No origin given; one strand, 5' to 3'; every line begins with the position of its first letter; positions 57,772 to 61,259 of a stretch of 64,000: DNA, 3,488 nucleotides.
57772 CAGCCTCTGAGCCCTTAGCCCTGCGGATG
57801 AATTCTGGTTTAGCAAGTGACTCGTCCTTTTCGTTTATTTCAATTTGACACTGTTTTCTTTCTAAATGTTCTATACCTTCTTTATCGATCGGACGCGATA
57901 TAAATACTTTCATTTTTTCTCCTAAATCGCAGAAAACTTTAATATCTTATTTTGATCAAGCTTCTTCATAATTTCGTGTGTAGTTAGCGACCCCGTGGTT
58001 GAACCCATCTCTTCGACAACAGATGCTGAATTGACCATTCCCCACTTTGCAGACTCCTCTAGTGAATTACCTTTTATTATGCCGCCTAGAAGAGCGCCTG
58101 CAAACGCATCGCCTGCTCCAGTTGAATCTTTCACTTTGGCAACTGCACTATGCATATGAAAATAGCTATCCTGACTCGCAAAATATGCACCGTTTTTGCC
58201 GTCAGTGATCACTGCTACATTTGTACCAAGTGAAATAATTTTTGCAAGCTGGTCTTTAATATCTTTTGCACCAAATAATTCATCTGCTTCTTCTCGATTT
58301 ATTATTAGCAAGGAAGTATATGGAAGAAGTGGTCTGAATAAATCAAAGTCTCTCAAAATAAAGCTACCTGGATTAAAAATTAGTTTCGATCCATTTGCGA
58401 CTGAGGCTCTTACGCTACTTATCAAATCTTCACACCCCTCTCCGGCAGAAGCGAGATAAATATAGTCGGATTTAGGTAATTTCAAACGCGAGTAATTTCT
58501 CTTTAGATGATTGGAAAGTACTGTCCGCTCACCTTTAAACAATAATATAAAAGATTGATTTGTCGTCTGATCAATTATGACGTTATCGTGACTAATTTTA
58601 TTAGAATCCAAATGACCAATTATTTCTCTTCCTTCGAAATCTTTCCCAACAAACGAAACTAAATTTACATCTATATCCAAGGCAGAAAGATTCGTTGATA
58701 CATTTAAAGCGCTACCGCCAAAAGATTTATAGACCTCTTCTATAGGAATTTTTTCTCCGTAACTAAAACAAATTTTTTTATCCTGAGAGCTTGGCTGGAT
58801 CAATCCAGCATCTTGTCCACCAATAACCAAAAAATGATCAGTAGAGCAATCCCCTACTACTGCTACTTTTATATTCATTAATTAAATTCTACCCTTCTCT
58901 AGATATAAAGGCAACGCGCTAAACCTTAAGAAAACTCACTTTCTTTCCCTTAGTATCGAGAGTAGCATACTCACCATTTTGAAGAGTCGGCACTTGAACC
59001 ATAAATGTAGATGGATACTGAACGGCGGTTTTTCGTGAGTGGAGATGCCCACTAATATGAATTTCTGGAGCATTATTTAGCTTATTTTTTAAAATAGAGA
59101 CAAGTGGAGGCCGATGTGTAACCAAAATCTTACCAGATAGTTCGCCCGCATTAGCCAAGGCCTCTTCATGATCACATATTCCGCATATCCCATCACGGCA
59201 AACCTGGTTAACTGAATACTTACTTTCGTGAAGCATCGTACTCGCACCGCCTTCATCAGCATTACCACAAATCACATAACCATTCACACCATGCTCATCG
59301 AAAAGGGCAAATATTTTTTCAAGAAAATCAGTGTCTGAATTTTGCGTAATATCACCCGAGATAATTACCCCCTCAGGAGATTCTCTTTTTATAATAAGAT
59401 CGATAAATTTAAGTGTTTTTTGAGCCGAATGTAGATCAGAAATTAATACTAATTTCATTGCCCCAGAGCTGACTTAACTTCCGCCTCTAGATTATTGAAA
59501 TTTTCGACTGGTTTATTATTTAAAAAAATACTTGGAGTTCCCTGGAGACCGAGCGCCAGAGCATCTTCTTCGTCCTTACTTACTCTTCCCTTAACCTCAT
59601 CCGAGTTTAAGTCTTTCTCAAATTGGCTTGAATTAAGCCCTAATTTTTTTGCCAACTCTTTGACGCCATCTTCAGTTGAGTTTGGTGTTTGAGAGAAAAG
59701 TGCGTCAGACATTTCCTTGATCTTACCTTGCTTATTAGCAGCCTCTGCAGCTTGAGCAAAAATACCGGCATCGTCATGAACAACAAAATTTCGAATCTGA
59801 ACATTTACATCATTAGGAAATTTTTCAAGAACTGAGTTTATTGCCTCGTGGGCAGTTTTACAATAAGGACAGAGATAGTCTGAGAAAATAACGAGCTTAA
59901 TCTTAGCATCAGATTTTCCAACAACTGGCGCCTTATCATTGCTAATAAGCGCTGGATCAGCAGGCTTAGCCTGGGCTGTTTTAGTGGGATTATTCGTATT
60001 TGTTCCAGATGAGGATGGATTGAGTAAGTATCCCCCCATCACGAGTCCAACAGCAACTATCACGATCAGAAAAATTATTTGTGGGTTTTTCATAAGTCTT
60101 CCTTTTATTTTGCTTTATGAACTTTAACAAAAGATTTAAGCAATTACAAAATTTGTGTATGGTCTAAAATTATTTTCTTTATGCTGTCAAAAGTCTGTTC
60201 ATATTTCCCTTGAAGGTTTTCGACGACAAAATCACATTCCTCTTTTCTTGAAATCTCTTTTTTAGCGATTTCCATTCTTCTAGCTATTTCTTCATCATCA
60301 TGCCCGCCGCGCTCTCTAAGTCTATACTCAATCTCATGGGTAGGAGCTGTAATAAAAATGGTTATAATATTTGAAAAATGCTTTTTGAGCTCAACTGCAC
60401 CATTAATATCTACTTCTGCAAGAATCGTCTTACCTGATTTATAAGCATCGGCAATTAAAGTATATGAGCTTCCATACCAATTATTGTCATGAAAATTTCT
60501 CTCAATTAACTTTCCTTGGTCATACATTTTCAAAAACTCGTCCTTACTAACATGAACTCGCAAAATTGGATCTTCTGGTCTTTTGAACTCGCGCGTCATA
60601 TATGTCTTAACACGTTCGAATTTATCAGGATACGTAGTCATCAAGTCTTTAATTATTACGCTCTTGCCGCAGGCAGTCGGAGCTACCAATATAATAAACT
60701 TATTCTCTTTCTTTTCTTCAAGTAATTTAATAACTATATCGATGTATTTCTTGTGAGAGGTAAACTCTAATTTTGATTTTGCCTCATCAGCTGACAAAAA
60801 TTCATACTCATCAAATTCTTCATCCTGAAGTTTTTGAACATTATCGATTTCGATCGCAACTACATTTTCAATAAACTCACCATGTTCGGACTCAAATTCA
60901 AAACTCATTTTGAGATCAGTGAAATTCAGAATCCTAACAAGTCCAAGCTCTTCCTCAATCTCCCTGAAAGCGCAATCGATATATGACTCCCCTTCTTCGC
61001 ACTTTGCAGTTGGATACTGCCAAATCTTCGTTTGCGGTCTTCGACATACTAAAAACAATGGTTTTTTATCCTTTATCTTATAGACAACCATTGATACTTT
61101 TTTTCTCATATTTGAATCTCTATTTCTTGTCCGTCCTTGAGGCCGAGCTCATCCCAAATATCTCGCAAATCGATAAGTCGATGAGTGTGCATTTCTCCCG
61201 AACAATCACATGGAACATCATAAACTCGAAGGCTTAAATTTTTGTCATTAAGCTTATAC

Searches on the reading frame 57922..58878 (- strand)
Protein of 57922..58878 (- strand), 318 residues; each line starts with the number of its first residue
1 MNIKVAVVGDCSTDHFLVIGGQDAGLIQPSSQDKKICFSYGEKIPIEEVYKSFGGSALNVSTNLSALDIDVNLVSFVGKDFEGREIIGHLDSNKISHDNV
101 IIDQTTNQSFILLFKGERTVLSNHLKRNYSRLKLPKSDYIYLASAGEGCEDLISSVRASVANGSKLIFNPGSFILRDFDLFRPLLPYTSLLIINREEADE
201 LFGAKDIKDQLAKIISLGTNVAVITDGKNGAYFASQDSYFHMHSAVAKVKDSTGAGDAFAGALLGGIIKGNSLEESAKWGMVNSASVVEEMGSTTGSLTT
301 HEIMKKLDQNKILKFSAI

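Call 54: search_protein_families(library=pfam, proteins=[window:57922-58878:-], max_evalue=0.000001)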
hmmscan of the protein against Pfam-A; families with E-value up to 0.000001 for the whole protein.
window:57922-58878:- (318 aa): 1 family
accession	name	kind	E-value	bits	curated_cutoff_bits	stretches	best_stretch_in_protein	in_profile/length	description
PF00294.29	PfkB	-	4.3e-44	151.5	25.8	1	35-296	20-298/302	pfkB family carbohydrate kinase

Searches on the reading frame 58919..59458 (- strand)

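Call 54: search_protein_families(library=pfam, proteins=[window:58919-59458:-], max_evalue=0.000001)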
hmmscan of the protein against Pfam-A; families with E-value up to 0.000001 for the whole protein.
window:58919-59458:- (179 aa): 2 families
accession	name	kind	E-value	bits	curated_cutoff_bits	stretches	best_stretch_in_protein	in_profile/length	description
PF12850.12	Metallophos_2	-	2.5e-10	41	27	1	1-147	1-124/154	Calcineurin-like phosphoesterase superfamily domain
PF00149.33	Metallophos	-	2.9e-08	34.8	21.5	1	1-119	1-159/191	Calcineurin-like phosphoesterase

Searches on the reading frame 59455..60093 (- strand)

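Call 54: search_protein_families(library=pfam, proteins=[window:59455-60093:-], max_evalue=0.000001)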
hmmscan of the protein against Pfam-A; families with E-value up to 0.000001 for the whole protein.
window:59455-60093:- (212 aa): 3 families
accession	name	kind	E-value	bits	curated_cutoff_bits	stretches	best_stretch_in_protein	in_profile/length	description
PF01323.26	DSBA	-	7e-22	78.6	25.6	1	112-194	91-175/191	DSBA-like thioredoxin domain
PF13462.12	Thioredoxin_4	-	8.1e-21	75.3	23.2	1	52-203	2-157/165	Thioredoxin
PF13743.12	Thioredoxin_5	-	2.2e-07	31.2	27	1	125-199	96-171/186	Thioredoxin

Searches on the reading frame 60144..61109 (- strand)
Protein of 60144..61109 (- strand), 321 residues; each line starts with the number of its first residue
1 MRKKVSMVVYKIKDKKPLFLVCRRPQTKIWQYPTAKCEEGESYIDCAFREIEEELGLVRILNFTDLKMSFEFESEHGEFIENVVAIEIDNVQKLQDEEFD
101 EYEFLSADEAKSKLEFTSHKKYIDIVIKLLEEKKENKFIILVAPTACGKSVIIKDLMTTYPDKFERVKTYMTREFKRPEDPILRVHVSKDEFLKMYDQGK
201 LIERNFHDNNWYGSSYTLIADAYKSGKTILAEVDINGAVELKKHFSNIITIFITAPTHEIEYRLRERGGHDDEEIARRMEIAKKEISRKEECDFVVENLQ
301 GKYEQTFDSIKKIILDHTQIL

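Call 25: search_protein_families(library=pfam, proteins=[window:60144-61109:-], max_evalue=0.01)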
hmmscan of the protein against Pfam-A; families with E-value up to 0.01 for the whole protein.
window:60144-61109:- (321 aa): 5 families
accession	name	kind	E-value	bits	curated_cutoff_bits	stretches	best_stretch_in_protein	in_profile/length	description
PF00625.27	Guanylate_kin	-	4e-25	89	25.2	1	136-314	2-179/182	Guanylate kinase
PF00293.34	NUDIX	-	4.6e-14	53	21.1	1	5-121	6-129/134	NUDIX domain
PF20720.3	nSTAND3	-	0.0049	17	27.2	0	130-175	11-57/155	Novel STAND NTPase 3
PF13401.12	AAA_22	-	0.0059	17.4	27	0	135-170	4-33/130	AAA domain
PF13245.12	AAA_19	-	0.0099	16.5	25.1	0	225-288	22-81/134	AAA domain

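Call 69: search_protein_families(library=ncbifam, proteins=[window:60144-61109:-], max_evalue=0.00001)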
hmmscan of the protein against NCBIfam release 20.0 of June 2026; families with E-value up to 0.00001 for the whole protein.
window:60144-61109:- (321 aa): 9 families
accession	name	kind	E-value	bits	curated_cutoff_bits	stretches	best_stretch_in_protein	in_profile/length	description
TIGR03263.1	guanyl_kin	equivalog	1.9e-32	112.4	160.45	1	137-314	2-178/180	guanylate kinase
NF011325.0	PRK14738.1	equivalog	4.8e-25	88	263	1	132-315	9-193/206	guanylate kinase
NF011324.0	PRK14737.1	equivalog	7.3e-23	81.3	318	1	137-316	6-184/187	guanylate kinase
TIGR02322.1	phosphon_PhnN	equivalog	1.5e-11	44.3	156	1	137-313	2-175/179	phosphonate metabolism protein/1,5-bisphosphokinase (PRPP-forming) PhnN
NF006961.0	PRK09438.1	equivalog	3.2e-08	33.2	103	1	7-73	12-80/151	dihydroneopterin triphosphate diphosphatase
NF007485.0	PRK10078.1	equivalog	5e-08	32.9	153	1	137-315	3-175/186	ribose 1,5-bisphosphokinase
NF001936.0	PRK00714.1-3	equivalog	1.5e-07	31.4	118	1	3-120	8-140/155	RNA pyrophosphohydrolase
NF006530.0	PRK08999.1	equivalog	8e-07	28.4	245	1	2-74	3-79/315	Nudix family hydrolase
NF052459.1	OxoGTPPhMutT1Mycb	equivalog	8.7e-06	25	475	0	15-147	16-143/292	8-oxo-(d)GTP phosphatase MutT1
